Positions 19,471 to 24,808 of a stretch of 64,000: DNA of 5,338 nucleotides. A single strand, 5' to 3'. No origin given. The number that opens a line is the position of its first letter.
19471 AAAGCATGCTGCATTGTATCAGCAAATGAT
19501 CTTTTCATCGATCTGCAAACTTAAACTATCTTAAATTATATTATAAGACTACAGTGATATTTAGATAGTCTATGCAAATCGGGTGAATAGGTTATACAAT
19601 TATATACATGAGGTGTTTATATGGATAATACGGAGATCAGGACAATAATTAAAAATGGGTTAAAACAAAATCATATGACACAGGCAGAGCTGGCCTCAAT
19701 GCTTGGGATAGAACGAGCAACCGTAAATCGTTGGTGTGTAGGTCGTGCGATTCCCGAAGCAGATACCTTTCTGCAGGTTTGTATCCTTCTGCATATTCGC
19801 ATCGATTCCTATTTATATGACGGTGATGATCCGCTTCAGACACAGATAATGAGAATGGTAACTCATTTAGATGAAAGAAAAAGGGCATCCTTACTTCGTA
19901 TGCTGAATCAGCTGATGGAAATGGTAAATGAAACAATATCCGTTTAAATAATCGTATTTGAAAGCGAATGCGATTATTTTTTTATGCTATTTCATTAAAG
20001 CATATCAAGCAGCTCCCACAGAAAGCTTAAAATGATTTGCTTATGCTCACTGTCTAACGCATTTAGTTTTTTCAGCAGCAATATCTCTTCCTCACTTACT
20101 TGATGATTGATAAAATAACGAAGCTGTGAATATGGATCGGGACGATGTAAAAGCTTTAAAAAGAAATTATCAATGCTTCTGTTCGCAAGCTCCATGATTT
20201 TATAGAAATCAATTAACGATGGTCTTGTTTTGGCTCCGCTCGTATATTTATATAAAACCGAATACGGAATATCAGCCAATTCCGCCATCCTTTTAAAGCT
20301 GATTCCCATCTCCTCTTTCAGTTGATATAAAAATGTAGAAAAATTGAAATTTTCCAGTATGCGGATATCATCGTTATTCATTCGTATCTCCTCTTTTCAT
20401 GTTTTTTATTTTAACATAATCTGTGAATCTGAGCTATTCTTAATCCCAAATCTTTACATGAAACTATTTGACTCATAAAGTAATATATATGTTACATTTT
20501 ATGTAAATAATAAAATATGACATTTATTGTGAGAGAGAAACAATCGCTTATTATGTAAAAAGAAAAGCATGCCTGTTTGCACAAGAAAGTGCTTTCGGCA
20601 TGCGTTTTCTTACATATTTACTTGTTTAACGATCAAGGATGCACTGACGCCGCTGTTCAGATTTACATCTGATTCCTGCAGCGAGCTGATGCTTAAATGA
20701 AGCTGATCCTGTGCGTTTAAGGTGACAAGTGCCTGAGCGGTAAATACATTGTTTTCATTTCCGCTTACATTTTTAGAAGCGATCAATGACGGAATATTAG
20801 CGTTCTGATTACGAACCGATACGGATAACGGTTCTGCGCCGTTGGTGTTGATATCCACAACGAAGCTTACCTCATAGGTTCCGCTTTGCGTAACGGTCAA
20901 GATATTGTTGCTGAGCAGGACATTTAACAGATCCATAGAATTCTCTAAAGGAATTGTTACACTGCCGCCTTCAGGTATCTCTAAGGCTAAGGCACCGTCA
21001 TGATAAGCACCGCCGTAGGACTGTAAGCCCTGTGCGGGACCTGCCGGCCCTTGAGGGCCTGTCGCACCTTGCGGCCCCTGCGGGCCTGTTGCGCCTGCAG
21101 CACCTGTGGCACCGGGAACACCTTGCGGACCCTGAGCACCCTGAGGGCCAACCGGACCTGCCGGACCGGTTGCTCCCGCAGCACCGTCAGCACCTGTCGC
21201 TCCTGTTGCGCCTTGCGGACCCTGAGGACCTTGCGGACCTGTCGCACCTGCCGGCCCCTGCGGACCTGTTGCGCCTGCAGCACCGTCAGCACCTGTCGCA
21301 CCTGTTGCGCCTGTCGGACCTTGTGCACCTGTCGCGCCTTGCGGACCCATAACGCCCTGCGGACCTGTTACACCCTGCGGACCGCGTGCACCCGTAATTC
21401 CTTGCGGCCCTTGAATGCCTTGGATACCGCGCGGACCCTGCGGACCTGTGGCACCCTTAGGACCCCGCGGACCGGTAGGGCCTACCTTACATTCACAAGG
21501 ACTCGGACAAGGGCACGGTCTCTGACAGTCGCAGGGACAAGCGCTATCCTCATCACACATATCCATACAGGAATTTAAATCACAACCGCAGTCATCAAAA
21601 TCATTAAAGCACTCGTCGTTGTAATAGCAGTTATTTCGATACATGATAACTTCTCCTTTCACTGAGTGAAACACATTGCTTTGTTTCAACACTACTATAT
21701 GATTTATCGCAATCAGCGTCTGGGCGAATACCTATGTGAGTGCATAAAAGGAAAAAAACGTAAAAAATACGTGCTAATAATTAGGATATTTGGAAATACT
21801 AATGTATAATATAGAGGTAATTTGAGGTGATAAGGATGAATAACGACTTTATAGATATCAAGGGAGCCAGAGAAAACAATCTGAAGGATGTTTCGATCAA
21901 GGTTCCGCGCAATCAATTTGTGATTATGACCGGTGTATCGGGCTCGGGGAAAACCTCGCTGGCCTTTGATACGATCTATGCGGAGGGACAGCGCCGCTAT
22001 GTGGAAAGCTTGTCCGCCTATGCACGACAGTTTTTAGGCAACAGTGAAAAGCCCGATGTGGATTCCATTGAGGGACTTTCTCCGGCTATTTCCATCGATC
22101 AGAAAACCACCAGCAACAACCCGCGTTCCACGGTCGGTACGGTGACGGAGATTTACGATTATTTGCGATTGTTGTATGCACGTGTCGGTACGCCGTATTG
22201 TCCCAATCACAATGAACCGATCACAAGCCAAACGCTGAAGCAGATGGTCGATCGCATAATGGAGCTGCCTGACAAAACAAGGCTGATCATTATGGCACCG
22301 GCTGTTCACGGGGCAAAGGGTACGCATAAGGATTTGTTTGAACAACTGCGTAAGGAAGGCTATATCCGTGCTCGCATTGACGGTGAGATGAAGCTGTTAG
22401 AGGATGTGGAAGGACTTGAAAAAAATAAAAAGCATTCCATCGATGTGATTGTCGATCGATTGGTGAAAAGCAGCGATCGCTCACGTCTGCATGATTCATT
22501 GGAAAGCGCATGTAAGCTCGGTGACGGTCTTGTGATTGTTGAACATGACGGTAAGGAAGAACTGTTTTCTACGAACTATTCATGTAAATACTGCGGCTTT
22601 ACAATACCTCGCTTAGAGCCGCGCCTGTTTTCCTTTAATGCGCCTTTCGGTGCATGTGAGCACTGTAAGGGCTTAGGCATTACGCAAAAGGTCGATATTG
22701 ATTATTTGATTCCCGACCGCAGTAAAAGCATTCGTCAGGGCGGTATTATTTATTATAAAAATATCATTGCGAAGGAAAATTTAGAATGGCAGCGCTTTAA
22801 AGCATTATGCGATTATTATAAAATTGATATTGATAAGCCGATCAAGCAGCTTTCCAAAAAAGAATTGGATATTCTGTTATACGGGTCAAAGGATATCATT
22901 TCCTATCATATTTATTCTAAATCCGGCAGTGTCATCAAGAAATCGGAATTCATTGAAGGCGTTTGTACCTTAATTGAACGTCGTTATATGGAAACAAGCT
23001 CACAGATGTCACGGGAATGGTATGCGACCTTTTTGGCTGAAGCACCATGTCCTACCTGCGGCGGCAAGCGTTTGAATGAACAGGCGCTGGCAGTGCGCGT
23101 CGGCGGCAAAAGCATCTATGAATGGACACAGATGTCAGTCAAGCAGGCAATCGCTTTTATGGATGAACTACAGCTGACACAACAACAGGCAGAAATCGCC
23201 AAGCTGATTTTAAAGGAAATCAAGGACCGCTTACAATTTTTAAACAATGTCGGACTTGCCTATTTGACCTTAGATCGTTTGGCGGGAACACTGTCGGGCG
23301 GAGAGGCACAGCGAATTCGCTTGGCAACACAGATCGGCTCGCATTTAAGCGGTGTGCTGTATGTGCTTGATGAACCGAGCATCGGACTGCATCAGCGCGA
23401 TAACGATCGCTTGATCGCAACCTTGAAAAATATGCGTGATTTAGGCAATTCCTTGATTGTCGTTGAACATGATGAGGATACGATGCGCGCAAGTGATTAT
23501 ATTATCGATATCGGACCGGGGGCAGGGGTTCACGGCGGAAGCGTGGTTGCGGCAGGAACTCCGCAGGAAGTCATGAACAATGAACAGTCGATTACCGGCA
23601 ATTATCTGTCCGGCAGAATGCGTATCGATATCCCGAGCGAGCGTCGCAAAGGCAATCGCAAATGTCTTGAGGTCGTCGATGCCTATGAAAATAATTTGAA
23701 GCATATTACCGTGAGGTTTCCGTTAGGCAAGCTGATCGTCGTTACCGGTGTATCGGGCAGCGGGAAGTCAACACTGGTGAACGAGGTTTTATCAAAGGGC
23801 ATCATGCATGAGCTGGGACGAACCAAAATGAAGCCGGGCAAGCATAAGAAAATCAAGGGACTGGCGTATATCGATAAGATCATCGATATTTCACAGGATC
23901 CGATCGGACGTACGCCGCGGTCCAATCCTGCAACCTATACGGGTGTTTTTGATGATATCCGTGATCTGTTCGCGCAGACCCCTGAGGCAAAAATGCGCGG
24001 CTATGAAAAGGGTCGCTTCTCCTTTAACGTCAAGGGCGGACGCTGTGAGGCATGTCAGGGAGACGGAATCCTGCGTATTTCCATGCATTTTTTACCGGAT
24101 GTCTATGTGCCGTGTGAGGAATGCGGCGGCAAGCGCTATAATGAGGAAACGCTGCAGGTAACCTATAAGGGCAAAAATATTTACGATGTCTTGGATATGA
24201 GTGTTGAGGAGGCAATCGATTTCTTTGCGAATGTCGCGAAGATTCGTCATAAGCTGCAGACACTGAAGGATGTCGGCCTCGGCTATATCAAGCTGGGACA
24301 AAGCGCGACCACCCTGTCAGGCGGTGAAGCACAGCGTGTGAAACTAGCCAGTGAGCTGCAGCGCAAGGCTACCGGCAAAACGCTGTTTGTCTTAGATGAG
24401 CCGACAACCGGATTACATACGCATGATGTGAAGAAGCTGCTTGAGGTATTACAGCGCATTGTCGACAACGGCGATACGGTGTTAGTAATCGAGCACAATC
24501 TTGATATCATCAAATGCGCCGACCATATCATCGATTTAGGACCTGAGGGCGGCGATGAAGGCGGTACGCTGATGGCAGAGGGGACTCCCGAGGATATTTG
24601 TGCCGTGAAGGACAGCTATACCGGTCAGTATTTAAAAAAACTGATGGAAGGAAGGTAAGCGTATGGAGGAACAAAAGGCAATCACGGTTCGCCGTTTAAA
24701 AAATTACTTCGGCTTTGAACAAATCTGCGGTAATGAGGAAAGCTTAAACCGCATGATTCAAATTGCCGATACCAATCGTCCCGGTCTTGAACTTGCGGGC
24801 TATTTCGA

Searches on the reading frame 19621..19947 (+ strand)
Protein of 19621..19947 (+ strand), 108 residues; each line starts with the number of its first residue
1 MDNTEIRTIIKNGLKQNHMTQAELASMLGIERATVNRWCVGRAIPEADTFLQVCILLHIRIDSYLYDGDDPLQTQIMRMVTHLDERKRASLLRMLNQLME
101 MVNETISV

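Call 5: search_protein_families(library=pfam, proteins=[window:19621-19947:+], max_evalue=0.01)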
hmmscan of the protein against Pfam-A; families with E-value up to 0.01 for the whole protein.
window:19621-19947:+ (108 aa): 11 families
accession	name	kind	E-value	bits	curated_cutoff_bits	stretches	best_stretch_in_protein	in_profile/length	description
PF01381.28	HTH_3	-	9.6e-09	35.6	23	1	10-62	1-53/55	Helix-turn-helix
PF13443.12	HTH_26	-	5.8e-06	26.9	22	1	11-61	3-54/63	Cro/C1-type HTH DNA-binding domain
PF13545.12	HTH_Crp_2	-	0.00015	22.1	27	1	18-37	22-41/70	Crp-like helix-turn-helix domain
PF07037.17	YfeC-like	-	0.00017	22.3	22.9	1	19-39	1-21/122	Transcription regulator YfeC-like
PF13560.12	HTH_31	-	0.00068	20.3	27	1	19-54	15-51/64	Helix-turn-helix domain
PF12844.13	HTH_19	-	0.00071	19.9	30.2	1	10-67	4-60/64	Helix-turn-helix domain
PF12728.13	HTH_17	-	0.00078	20.1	27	1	19-47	2-30/51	Helix-turn-helix domain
PF08281.18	Sigma70_r4_2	-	0.0018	18.3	25.7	0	17-38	25-46/54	Sigma-70, region 4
PF13412.12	HTH_24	-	0.0037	17.3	21.9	0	17-37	16-36/48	Winged helix-turn-helix DNA-binding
PF13384.12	HTH_23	-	0.0039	17.4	24.6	0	17-38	16-37/50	Homeodomain-like domain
PF01047.28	MarR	-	0.0071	16.7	24.6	0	16-38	15-37/59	MarR family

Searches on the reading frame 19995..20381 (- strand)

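Call 5: search_protein_families(library=pfam, proteins=[window:19995-20381:-], max_evalue=0.01)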
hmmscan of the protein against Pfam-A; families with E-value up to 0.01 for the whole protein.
window:19995-20381:- (128 aa): 1 family
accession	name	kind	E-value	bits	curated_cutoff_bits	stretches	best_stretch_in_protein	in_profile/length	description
PF01381.28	HTH_3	-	1.6e-05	25.3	23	1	18-71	1-53/55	Helix-turn-helix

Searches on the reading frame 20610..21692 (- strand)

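Call 5: search_protein_families(library=pfam, proteins=[window:20610-21692:-], max_evalue=0.01)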
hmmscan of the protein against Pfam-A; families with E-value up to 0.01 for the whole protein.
window:20610-21692:- (360 aa): 2 families
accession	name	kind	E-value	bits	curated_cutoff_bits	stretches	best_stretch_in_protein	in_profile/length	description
PF01391.23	Collagen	-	7.5e-24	83.7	27.2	3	71-128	1-58/60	Collagen triple helix repeat (20 copies)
PF18573.7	BclA_C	-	8.4e-09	35.8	38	1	242-358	16-127/128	BclA C-terminal domain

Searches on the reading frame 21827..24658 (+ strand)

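Call 68: search_protein_families(library=pfam, proteins=[window:21827-24658:+], max_evalue=0.001)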
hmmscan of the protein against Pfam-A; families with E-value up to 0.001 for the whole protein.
window:21827-24658:+ (943 aa): 18 families
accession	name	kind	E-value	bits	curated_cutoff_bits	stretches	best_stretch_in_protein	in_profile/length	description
PF17760.6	UvrA_inter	-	1.3e-37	128.4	23.3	1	135-240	1-107/109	UvrA interaction domain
PF17755.6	UvrA_DNA-bind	-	1.5e-29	103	23.2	1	290-400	1-109/110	UvrA DNA-binding domain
PF00005.33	ABC_tran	-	3e-22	80.1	25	1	793-861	76-137/137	ABC transporter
PF02463.25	SMC_N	-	2.2e-10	40.8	40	0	631-903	20-210/220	RecF/RecN/SMC N terminal domain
PF13191.12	AAA_16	-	2.9e-07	31.6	32.6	0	635-655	25-45/167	AAA ATPase domain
PF13555.12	AAA_29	-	2.7e-06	27.5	27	0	629-651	17-39/61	P-loop containing region of AAA domain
PF20703.3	nSTAND1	-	3.7e-06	27.3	27.1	0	15-46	19-50/379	Novel STAND NTPase 1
PF03193.22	RsgA_GTPase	-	3.8e-06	27.3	30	0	613-673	86-146/174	RsgA GTPase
PF20720.3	nSTAND3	-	1.2e-05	25.5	27.2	0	19-51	7-39/155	Novel STAND NTPase 3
PF00684.25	DnaJ_CXXCXGXG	-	1.6e-05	25.5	32.7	0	738-770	16-51/65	DnaJ central domain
PF13671.12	AAA_33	-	4.3e-05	24.3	27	0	636-655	1-20/143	AAA domain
PF13173.12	AAA_14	-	4.3e-05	24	27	0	635-658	3-26/129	AAA domain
PF06745.19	ATPase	-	5.6e-05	23.1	26.6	0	628-661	13-46/231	KaiC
PF25201.1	nSTAND6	-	0.0005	20.6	27.7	0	623-661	7-45/148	Novel STAND NTPase 6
PF12399.14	BCA_ABC_TP_C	-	0.00053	19.9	25.5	0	573-587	2-16/27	Branched-chain amino acid ATP-binding cassette transporter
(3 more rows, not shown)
